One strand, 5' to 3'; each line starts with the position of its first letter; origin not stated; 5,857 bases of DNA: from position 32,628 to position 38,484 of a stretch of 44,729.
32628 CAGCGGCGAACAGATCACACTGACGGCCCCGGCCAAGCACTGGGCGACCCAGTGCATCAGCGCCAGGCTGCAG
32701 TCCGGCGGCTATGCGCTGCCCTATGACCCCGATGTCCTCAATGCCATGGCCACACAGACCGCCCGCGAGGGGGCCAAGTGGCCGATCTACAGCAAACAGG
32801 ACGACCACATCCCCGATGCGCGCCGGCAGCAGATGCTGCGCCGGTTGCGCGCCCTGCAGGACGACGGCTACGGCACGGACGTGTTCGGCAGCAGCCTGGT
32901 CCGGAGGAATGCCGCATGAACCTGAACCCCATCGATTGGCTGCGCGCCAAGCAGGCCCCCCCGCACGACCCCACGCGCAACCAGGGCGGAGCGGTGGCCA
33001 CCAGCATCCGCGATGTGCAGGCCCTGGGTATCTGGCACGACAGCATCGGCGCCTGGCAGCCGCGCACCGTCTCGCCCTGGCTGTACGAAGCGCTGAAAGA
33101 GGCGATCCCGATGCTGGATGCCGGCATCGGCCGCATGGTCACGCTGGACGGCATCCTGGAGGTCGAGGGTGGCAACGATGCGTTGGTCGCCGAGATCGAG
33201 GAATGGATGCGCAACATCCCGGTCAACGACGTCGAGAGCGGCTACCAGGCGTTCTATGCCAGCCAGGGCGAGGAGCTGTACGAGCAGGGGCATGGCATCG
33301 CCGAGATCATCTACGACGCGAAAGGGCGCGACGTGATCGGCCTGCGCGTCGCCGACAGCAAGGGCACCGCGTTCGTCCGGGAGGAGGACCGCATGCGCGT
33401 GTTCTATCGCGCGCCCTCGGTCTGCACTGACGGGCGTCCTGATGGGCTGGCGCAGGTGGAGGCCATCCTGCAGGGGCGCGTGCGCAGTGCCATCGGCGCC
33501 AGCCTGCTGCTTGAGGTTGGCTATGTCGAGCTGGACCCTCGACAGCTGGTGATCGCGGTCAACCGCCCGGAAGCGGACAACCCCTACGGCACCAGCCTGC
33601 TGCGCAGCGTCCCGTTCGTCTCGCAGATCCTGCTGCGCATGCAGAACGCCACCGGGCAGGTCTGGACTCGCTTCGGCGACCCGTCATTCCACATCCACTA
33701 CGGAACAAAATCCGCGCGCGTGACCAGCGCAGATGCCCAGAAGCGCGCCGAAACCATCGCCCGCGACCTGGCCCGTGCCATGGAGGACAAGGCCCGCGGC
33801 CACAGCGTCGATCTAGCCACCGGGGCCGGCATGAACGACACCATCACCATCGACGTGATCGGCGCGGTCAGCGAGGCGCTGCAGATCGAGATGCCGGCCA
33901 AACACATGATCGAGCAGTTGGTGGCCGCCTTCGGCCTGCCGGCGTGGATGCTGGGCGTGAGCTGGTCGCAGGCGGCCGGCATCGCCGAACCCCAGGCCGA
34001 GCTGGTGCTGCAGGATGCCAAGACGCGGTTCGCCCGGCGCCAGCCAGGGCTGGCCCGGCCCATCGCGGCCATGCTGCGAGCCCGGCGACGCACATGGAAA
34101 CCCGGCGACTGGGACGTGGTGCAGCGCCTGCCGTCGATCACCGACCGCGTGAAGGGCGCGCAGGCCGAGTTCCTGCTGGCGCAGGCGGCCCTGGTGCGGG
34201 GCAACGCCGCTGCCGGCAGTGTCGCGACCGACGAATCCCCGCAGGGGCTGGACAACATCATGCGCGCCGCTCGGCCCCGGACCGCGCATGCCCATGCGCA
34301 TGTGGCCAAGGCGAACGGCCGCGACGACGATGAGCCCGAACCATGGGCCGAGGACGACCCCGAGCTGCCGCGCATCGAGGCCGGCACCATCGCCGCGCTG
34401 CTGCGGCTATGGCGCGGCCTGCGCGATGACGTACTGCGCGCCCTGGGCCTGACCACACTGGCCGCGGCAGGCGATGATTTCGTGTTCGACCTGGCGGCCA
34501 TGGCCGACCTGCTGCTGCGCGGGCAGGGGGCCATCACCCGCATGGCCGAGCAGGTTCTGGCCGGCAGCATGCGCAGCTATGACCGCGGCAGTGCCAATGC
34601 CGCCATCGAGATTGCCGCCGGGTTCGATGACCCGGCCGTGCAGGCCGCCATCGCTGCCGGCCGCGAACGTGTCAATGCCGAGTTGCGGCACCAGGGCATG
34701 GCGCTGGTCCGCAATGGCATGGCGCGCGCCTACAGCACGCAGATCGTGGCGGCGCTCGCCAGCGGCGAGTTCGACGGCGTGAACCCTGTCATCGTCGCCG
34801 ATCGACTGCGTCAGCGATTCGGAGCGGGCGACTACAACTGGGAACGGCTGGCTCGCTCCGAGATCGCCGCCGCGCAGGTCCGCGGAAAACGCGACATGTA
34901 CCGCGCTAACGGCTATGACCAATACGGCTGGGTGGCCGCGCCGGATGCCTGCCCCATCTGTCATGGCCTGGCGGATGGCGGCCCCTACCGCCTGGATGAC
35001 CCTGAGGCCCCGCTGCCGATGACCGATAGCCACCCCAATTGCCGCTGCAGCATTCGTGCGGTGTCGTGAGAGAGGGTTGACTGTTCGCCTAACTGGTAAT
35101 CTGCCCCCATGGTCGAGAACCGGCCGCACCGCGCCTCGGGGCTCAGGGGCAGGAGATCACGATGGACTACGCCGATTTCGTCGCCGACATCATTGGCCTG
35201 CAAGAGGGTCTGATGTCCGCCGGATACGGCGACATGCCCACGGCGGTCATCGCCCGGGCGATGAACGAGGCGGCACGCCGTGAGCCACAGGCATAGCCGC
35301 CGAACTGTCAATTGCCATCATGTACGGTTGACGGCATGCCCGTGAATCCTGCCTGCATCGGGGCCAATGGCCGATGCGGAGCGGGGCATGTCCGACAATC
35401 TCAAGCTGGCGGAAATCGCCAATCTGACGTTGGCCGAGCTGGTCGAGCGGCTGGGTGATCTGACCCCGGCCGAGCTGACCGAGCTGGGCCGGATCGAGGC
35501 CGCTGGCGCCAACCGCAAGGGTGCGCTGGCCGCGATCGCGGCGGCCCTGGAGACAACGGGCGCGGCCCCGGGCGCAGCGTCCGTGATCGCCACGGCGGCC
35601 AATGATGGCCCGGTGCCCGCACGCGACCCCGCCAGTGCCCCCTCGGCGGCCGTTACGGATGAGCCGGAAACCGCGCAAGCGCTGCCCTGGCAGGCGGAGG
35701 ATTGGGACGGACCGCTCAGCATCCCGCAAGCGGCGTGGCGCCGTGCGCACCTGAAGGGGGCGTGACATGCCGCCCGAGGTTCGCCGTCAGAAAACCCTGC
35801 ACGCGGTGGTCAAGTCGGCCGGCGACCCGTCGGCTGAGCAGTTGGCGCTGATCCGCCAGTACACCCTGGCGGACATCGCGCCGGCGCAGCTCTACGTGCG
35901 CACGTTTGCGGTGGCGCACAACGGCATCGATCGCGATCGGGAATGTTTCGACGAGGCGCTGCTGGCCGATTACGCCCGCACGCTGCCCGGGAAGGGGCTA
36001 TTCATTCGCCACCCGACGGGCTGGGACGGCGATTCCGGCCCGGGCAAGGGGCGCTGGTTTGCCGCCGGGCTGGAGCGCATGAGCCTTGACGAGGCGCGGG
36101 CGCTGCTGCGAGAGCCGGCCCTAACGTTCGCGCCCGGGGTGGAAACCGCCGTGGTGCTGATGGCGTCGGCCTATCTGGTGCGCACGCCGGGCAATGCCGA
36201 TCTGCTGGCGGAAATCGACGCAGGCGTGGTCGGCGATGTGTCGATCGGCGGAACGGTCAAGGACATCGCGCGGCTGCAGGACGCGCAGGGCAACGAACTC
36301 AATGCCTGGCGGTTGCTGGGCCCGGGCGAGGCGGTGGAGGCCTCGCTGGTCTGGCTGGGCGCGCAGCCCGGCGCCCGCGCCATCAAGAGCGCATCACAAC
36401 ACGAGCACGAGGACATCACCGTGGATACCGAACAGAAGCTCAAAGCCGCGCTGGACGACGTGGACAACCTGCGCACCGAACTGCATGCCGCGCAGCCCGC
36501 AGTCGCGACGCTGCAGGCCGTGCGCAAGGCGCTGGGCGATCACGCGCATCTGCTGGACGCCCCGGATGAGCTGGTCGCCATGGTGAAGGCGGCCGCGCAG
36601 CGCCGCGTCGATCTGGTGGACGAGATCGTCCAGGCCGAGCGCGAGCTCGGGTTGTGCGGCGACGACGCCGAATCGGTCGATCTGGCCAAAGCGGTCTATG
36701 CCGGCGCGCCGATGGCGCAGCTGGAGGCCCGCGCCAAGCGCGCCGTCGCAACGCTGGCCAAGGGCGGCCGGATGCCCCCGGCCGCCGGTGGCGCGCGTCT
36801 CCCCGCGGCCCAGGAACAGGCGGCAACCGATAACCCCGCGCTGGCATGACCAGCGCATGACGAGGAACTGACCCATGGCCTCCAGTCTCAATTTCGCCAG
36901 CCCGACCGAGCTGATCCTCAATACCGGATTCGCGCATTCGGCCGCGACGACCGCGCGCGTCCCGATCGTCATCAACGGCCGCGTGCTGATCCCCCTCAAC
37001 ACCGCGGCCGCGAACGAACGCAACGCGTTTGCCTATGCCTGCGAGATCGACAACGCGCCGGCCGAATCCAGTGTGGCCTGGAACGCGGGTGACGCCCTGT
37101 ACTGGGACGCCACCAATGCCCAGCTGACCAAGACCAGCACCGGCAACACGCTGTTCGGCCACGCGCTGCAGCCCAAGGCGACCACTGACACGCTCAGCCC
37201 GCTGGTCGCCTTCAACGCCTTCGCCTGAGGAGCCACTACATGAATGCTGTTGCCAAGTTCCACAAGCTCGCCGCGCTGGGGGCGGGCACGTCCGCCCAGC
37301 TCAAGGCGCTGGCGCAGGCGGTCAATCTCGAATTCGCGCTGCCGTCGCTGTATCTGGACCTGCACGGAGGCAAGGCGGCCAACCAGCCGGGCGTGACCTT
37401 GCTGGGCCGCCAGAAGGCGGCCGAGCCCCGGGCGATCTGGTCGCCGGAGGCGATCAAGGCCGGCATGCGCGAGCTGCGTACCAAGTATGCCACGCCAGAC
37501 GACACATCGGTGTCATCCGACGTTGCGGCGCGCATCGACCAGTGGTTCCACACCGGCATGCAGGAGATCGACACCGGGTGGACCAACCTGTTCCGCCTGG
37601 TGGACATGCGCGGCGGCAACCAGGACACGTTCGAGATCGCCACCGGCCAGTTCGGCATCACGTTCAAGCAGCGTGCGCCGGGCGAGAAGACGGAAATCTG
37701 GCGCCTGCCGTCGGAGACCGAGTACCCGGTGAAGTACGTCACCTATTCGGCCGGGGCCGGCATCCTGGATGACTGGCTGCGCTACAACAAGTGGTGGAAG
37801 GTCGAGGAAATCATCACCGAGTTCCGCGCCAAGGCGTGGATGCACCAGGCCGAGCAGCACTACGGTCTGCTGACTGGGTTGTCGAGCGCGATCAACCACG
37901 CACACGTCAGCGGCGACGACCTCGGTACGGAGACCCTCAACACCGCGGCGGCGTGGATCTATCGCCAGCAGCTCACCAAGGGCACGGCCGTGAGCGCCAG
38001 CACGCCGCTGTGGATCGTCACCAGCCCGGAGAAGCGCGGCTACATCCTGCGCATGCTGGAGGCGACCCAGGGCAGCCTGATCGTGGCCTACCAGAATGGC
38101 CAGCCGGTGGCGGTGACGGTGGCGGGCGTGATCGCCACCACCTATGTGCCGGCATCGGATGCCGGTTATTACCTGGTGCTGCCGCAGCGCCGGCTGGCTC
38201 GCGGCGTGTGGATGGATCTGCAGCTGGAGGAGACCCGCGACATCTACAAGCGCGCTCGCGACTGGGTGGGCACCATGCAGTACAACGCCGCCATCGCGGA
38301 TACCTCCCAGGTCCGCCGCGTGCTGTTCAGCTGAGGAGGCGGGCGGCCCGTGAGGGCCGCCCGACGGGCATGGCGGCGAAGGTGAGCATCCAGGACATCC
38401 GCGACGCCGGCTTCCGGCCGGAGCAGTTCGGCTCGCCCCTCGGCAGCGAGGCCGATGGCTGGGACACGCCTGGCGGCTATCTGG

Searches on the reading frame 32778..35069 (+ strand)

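Call 80: search_protein_families(library=phrogs, proteins=[window:32778-35069:+], max_evalue=0.00001)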
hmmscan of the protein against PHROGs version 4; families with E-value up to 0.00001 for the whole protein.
window:32778-35069:+ (763 aa): 9 families
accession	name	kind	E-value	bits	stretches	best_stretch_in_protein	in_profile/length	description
phrog_30703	-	head and packaging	1.8e-40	139.8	2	255-474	155-366/386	portal protein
phrog_115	-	head and packaging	8.6e-23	82.3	1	660-761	214-316/665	minor head protein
phrog_4728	-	head and packaging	5.3e-15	56.2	1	653-761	189-298/591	head morphogenesis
phrog_2841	-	head and packaging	1.2e-11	45.4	1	656-759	199-303/525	minor head protein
phrog_595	-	head and packaging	1.3e-11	45.6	1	658-762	191-297/513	head maturation protease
phrog_19443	-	head and packaging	3.1e-11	43.5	1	658-762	174-284/579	minor head protein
phrog_6577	-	unknown function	8.6e-07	28.6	1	646-759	109-226/1066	-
phrog_758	-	head and packaging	3.6e-06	27.5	1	615-761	146-289/326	head morphogenesis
phrog_16619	-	head and packaging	8.1e-06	24.6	0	690-759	204-270/1440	minor head protein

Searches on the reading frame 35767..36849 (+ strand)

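Call 80: search_protein_families(library=phrogs, proteins=[window:35767-36849:+], max_evalue=0.00001)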
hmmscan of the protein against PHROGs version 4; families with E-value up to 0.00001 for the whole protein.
window:35767-36849:+ (360 aa): 1 family
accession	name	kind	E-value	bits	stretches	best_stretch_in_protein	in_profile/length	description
phrog_16951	-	unknown function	9.4e-19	68.7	1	19-165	13-143/312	-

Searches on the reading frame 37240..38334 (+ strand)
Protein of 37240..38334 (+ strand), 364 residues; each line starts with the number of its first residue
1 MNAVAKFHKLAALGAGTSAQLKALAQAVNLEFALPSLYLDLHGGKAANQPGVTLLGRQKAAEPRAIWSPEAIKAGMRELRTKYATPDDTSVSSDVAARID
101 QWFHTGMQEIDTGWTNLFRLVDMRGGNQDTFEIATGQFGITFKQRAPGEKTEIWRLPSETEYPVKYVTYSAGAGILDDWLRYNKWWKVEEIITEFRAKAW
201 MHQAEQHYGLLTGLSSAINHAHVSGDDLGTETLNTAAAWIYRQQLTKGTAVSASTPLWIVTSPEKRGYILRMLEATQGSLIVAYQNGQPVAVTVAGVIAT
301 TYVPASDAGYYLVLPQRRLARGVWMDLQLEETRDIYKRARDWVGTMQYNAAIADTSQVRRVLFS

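Call 80: search_protein_families(library=phrogs, proteins=[window:37240-38334:+], max_evalue=0.00001)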
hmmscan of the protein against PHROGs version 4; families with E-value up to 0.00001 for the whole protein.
window:37240-38334:+ (364 aa): 1 family
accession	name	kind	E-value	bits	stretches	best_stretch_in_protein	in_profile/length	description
phrog_24071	-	unknown function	1.3e-11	45.2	1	107-358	94-351/357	-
